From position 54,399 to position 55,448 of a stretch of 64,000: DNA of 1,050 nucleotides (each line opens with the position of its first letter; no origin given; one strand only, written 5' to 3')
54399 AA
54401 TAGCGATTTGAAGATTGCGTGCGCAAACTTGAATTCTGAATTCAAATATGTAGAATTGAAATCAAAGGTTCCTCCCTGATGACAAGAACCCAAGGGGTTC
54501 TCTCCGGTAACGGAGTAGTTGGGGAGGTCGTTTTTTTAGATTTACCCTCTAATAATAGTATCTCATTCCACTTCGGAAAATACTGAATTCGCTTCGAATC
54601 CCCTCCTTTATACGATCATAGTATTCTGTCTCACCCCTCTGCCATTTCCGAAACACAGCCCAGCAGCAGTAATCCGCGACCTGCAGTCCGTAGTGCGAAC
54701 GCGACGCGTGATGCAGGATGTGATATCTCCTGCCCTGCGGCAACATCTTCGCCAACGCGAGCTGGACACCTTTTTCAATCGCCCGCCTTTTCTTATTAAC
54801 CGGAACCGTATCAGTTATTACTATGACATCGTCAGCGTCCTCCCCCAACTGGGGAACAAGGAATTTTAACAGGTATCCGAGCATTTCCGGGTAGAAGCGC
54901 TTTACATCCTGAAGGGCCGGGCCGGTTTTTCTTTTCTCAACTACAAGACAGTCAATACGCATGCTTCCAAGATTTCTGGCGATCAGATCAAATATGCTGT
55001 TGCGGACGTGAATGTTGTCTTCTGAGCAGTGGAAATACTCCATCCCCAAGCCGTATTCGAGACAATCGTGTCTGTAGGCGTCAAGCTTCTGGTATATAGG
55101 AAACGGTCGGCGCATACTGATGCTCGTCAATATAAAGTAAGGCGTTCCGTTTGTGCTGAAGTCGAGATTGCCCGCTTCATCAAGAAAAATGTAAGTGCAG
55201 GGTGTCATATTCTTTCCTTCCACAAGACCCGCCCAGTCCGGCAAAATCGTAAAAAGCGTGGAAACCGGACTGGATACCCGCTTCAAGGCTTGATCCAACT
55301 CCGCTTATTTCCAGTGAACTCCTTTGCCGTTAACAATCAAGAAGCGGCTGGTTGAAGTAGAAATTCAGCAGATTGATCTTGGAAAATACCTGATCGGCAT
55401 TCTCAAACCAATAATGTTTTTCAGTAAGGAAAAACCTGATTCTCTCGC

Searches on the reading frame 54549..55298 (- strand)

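Call 76: search_protein_families(library=pfam, proteins=[window:54549-55298:-], max_evalue=0.00001)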
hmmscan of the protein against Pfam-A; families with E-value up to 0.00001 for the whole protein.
window:54549-55298:- (249 aa): 1 family
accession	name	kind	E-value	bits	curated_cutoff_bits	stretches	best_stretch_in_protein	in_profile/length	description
PF12686.12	DUF3800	-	2e-13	51.7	21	1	36-218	1-149/149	Protein of unknown function (DUF3800)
